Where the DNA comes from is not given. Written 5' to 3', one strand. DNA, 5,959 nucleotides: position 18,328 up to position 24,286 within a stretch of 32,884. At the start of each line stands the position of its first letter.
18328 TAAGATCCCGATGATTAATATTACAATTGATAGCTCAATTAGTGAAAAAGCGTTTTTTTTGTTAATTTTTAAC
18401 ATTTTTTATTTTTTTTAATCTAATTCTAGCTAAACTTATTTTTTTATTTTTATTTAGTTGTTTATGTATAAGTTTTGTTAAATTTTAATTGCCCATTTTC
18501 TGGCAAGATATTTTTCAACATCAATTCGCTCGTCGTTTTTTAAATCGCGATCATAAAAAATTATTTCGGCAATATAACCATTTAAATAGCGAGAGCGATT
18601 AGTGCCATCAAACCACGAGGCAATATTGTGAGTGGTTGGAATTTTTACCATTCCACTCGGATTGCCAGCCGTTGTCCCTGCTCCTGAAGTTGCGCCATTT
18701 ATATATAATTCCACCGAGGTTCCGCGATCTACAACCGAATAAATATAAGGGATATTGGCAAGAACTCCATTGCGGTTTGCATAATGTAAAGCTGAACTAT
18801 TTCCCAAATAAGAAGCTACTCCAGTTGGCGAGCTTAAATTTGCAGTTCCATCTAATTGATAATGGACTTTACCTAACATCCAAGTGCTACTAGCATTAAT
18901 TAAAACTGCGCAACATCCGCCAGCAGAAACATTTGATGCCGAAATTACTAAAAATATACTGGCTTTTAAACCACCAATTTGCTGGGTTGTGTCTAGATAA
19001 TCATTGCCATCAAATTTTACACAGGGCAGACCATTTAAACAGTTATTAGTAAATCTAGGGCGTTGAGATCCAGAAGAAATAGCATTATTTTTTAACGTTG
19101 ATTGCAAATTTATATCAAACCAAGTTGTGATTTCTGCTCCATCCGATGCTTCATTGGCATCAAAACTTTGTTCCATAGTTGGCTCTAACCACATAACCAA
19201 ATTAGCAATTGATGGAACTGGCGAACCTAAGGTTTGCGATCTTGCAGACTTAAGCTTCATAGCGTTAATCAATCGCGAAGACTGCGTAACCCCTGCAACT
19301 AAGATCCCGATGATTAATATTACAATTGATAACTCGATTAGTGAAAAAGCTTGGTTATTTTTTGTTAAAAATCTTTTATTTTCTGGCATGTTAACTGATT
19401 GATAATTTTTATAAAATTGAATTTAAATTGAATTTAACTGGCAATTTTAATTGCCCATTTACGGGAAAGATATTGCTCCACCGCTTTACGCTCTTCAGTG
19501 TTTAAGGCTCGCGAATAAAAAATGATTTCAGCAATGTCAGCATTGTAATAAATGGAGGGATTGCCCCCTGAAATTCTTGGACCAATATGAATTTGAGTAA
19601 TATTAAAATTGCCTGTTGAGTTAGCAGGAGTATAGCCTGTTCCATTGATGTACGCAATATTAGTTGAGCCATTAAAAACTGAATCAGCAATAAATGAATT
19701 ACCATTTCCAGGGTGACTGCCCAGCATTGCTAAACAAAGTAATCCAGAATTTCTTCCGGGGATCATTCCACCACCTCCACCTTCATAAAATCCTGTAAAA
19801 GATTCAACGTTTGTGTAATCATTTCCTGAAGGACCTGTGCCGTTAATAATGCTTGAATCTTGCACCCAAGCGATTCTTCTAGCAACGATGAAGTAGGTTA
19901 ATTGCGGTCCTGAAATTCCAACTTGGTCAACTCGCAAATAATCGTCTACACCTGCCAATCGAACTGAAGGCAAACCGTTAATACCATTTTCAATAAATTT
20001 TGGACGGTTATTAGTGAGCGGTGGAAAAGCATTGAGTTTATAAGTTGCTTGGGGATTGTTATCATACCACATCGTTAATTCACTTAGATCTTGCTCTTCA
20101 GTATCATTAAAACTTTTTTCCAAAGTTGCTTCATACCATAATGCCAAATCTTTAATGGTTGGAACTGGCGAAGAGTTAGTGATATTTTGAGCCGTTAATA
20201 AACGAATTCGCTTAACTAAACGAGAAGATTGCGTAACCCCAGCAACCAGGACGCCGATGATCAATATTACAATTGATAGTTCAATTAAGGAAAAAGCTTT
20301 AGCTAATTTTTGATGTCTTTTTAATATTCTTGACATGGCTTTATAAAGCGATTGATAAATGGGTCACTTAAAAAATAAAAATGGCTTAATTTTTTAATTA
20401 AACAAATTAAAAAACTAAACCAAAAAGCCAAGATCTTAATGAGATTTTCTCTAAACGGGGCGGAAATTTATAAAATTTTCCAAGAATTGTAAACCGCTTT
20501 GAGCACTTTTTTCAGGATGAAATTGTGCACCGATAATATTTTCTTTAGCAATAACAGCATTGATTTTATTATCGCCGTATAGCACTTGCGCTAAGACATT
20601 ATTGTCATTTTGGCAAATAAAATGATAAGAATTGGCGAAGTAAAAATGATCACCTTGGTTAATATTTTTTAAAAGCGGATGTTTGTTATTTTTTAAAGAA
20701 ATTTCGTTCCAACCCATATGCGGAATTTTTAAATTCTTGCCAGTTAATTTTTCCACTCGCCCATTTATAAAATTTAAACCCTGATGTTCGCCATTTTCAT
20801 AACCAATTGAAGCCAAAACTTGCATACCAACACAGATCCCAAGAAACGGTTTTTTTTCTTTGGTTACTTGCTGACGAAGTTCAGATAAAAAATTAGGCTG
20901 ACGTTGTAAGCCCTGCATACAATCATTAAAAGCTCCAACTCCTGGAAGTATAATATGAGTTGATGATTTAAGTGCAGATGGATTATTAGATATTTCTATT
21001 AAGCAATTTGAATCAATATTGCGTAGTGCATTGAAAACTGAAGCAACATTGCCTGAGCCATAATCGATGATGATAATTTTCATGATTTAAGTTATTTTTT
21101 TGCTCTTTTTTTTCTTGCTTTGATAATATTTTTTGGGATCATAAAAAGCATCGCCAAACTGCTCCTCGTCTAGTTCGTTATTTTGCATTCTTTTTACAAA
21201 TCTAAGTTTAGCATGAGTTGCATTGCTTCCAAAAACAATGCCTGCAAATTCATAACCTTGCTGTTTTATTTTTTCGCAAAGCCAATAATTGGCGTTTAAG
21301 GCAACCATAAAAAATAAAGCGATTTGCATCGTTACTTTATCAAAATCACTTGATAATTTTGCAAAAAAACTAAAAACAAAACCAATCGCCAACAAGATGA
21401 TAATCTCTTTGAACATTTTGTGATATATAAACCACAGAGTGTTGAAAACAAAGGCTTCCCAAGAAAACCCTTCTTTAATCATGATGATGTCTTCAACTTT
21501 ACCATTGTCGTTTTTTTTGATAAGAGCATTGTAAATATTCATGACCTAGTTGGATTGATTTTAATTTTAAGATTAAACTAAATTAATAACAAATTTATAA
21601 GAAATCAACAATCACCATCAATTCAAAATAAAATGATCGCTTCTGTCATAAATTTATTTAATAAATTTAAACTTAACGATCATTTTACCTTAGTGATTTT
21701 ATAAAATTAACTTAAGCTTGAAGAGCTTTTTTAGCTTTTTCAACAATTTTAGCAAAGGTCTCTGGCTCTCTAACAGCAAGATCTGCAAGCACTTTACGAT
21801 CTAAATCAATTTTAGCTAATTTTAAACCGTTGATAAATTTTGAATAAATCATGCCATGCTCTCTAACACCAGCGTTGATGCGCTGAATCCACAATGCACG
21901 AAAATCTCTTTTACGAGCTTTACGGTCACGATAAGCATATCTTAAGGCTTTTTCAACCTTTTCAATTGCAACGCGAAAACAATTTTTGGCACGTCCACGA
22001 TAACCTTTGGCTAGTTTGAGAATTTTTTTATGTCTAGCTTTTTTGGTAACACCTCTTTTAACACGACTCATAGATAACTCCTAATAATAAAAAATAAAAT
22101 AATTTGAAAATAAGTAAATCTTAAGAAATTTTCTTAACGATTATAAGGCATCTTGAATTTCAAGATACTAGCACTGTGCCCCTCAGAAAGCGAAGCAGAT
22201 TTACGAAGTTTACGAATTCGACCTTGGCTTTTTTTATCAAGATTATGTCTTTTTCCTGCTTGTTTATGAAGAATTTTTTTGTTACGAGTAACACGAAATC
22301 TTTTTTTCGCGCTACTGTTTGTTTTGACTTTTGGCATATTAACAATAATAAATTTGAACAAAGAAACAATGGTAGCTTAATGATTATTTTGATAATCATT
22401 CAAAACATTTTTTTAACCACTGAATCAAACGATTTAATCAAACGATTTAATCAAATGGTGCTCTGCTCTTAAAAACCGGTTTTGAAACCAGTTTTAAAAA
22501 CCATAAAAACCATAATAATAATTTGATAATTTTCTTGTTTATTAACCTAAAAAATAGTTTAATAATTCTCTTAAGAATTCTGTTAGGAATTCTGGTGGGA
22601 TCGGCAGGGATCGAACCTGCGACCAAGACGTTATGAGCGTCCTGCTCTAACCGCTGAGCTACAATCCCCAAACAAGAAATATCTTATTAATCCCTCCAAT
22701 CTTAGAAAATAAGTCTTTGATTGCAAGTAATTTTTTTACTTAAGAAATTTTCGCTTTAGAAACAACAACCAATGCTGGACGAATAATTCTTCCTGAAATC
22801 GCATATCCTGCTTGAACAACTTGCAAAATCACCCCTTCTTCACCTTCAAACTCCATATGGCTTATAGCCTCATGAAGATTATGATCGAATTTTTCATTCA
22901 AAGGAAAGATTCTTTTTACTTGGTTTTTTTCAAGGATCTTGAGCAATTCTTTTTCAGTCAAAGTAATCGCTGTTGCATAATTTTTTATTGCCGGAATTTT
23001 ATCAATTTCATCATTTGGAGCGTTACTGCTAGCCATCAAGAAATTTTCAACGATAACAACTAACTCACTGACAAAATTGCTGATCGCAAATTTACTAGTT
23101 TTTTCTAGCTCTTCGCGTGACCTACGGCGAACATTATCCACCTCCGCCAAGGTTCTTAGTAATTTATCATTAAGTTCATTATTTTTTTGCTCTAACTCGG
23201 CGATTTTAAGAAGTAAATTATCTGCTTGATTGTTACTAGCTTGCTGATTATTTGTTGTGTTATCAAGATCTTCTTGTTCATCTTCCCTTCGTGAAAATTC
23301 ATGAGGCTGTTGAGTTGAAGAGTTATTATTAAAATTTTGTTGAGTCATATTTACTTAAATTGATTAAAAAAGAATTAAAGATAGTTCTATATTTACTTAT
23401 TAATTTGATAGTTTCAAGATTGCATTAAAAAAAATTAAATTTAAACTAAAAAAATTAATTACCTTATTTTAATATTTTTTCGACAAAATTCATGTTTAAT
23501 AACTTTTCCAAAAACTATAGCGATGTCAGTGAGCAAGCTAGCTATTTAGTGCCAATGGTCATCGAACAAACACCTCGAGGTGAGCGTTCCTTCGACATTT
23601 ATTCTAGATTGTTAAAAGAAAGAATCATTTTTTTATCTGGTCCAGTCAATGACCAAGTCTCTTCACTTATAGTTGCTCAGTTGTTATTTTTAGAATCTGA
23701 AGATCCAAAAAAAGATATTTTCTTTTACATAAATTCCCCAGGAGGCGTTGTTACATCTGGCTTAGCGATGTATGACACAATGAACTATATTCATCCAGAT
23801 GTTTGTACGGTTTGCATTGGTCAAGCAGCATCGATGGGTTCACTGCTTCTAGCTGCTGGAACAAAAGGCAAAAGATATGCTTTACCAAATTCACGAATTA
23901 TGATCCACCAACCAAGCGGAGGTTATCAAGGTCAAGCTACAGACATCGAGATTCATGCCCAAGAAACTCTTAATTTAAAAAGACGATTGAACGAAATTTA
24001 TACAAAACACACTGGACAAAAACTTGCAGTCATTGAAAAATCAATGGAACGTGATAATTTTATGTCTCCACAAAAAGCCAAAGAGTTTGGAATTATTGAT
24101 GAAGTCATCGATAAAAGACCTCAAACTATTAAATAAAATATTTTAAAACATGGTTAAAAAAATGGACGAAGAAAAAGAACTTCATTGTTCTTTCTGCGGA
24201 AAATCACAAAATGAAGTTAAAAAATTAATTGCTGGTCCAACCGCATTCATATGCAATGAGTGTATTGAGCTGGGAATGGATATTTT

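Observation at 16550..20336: Cluster of four ~300-aa proteins fusing an invariant type IV pilin/pseudopilin N-terminus to a divergent LamG-like body, with no assembly machinery nearby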

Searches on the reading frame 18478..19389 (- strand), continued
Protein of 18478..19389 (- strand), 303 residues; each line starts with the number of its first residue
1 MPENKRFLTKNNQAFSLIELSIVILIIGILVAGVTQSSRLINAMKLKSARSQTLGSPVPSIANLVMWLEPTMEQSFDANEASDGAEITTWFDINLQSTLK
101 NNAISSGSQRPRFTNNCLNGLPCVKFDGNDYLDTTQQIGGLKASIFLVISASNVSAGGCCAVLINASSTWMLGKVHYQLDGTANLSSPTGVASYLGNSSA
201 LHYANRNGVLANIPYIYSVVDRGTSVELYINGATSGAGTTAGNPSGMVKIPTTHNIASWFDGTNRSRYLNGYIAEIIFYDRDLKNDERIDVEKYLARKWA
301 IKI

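Call 83: fold_search(model_id=the predicted structure, library=pdb)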
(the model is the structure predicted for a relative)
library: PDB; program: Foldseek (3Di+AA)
matches with E <= 10: 45; with E <= 0.001: 0
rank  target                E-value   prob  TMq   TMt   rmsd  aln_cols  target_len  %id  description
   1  4tsm_B                3.0e-02  0.89  0.32  0.18   7.3       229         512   14  MBP-fusion protein of PilA1 from C. difficile R20291 residues 26-166 (released 2015-01-14)
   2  3sok_A                2.1e+00  0.05  0.19  0.27   9.1       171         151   19  Dichelobacter nodosus pilin FimA (released 2011-11-02)
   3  6rw4_N                3.9e+00  0.03  0.09  0.18   5.0        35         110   11  Structure of human mitochondrial 28S ribosome in complex with mitochondrial IF3 (released 2020-06-03)
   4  4khp_Q                4.2e+00  0.02  0.10  0.20   5.2        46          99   15  Structure of the Thermus thermophilus 30S ribosomal subunit in complex with de-6-MSA-pactamycin (released 2013-06-05)
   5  6vwm_p                4.7e+00  0.02  0.09  0.23   4.8        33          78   12  70S ribosome bound to HIV frameshifting stem-loop (FSS) and P-site tRNA (non-rotated conformation, Structure I) (released 2020-06-03)
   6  8csp_N                4.7e+00  0.02  0.09  0.17   5.6        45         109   13  Human mitochondrial small subunit assembly intermediate (State A) (released 2022-12-14)
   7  8tmn_C                4.7e+00  0.02  0.07  0.06   5.8        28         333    4  Cryo-EM structure of magnesium depleted CorA in complex with conformation-specific synthetic antibody C18, State MGD-1 (released 2025-02-12)
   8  4dr1_Q                5.1e+00  0.02  0.10  0.20   5.1        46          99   15  Crystal structure of the apo 30S ribosomal subunit from Thermus thermophilus (HB8) (released 2012-11-14)
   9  4ddq_B                5.1e+00  0.00  0.06  0.04  10.1        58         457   16  Structural plasticity of the Bacillus subtilis GyrA homodimer (released 2013-02-13)
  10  5aj0_AZ               5.4e+00  0.01  0.07  0.11  11.8        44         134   16  Cryo electron microscopy of actively translating human polysomes (POST state). (released 2015-05-20)
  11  7jil_v                6.2e+00  0.02  0.10  0.23   5.5        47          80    8  70S ribosome Flavobacterium johnsoniae (released 2020-12-02)
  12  3j7p_SL               6.2e+00  0.01  0.11  0.15  16.1       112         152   11  Structure of the 80S mammalian ribosome bound to eEF2 (released 2014-09-03)
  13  3j7r_SL               6.2e+00  0.01  0.11  0.15  16.1       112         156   11  Structure of the translating mammalian ribosome-Sec61 complex (released 2014-09-03)
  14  8tmb_A                6.6e+00  0.01  0.08  0.06   5.6        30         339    3  Cryo-EM structure of CorA in complex with conformation-specific synthetic antibody C12 and 20 mM MgCl2, State MG20-1 (released 2025-02-12)
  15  6jta                  7.1e+00  0.01  0.11  0.02   3.4        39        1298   13  Crystal Structure of D464A L465A mutant of FGAM Synthetase (released 2020-03-04)
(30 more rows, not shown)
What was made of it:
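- Foldseek support for the 'major pilin' is weak (best hit C. difficile PilA1, E 0.03) (call 83).
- Tried and rejected: That label therefore stays an inference (call 83).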

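Call 87: find_related_loci(query=P0362, collection=viral_contigs, flank=3000)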
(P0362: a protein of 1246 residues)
Query P0362 (1246 aa) in viral_contigs; peptide patterns used: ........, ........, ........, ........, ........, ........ (x = any residue, [..] = any of these).
600 stretches matched a pattern (row limit reached: there are more); 586 encode a relative of the query (tblastn E <= 1e-3); the best 80 are kept; 75 distinct loci.
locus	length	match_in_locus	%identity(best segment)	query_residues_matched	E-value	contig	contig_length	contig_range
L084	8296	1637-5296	32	3-1246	3e-118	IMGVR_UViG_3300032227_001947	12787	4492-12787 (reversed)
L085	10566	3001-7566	31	10-1246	9e-108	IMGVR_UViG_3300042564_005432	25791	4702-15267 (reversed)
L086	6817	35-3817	31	9-1246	6e-107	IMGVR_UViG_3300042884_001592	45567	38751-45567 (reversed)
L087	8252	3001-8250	30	9-1241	2e-103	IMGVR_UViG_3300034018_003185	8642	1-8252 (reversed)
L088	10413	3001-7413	30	9-1241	3e-103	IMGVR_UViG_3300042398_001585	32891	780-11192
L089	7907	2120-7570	30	2-1241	3e-101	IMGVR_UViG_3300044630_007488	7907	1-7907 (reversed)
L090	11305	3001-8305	31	2-1246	7e-99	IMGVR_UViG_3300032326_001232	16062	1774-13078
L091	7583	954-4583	29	7-1246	1e-95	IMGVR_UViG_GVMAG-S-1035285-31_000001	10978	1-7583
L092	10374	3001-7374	31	9-1246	3e-108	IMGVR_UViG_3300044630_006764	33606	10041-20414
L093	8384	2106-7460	32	9-1246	6e-93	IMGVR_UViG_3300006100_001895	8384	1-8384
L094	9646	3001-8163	28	8-1246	8e-93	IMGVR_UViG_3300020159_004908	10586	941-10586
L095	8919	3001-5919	32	10-1246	1e-86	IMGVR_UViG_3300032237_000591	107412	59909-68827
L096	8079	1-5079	28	3-1246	4e-84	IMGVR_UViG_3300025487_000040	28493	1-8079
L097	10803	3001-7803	28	10-1246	3e-81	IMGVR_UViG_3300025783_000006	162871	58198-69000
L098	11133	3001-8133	28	10-1246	5e-81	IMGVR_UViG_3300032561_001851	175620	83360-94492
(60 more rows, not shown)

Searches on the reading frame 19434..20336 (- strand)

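Call 5: search_protein_families(library=pfam, proteins=[window:19434-20336:-], max_evalue=1)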
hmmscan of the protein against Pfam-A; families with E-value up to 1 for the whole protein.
window:19434-20336:- (300 aa): 2 families
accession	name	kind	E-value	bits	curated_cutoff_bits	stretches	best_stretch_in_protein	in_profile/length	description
PF07963.17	N_methyl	-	0.00017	21.5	21.2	1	12-34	4-26/27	Prokaryotic N-terminal methylation motif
PF15664.10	TMEM252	-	0.093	12.9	27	1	6-86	7-86/139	Transmembrane protein 252 family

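Call 6: search_protein_families(library=ncbifam, proteins=[window:19434-20336:-], max_evalue=1)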
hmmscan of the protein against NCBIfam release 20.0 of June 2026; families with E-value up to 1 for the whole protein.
window:19434-20336:- (300 aa): 4 families
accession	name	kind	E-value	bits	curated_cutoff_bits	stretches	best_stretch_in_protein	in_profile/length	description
TIGR02532.1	IV_pilin_GFxxxE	domain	0.00016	21.4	16.3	1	13-34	2-23/24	prepilin-type N-terminal cleavage/methylation domain-containing protein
TIGR01708.2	typeII_sec_gspH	equivalog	0.0038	17.2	80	1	15-39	4-28/169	type II secretion system minor pseudopilin GspH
TIGR01710.1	typeII_sec_gspG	equivalog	0.033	14.2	88.85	1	14-95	2-77/134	type II secretion system major pseudopilin GspG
NF040999.1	pilin_ComGC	equivalog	0.078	13.2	75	1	13-31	2-20/84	competence type IV pilus major pilin ComGC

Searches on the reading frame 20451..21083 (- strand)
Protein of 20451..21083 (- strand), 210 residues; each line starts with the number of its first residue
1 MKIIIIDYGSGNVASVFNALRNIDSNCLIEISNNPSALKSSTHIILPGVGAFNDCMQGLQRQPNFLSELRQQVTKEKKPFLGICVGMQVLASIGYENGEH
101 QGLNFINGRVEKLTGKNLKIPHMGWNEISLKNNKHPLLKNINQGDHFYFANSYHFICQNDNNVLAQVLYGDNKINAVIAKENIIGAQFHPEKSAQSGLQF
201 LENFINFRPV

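Call 7: search_protein_families(library=pfam, proteins=[window:20451-21083:-], max_evalue=0.001)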
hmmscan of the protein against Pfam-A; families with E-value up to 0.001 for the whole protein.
window:20451-21083:- (210 aa): 3 families
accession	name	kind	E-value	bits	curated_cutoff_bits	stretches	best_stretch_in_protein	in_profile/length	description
PF00117.34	GATase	-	3.4e-19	69.7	22.8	1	5-204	2-186/190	Glutamine amidotransferase class-I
PF01174.25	SNO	-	1.1e-07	32.3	27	1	34-206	27-184/188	SNO glutamine amidotransferase family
PF07722.19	Peptidase_C26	-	5.6e-07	30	20.5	1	68-191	96-219/219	Peptidase C26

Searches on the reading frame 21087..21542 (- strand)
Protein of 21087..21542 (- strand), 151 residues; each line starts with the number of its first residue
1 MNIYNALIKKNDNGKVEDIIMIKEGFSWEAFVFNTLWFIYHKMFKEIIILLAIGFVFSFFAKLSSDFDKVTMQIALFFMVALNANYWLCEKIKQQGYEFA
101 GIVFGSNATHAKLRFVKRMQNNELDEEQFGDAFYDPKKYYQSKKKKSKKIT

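Call 7: search_protein_families(library=pfam, proteins=[window:21087-21542:-], max_evalue=0.001)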
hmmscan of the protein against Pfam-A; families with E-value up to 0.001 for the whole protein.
window:21087-21542:- (151 aa): 1 family
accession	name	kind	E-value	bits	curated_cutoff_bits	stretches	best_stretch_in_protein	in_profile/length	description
PF10947.13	DUF2628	-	1e-09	39.2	23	1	21-91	18-90/93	Protein of unknown function (DUF2628)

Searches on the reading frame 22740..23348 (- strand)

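Call 8: search_protein_families(library=pfam, proteins=[window:22740-23348:-], max_evalue=0.001)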
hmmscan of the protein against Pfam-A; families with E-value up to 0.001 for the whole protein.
window:22740-23348:- (202 aa): 1 family
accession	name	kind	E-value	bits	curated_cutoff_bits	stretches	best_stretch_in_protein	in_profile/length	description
PF01025.24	GrpE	-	1.3e-42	145.8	25.8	1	32-198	3-165/165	GrpE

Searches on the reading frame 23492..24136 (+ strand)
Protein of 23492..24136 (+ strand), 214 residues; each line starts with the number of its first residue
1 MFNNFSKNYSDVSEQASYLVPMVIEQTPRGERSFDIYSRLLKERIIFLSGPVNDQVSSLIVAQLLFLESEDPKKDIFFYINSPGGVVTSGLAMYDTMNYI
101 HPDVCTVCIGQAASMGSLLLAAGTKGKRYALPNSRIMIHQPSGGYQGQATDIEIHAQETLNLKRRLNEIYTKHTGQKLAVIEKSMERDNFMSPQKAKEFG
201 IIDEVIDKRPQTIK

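Call 8: search_protein_families(library=pfam, proteins=[window:23492-24136:+], max_evalue=0.001)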
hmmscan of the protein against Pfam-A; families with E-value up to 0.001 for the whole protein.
window:23492-24136:+ (214 aa): 1 family
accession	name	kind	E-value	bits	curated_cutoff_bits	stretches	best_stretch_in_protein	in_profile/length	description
PF00574.28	CLP_protease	-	1.1e-85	286.6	20.2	1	29-208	2-181/182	Clp protease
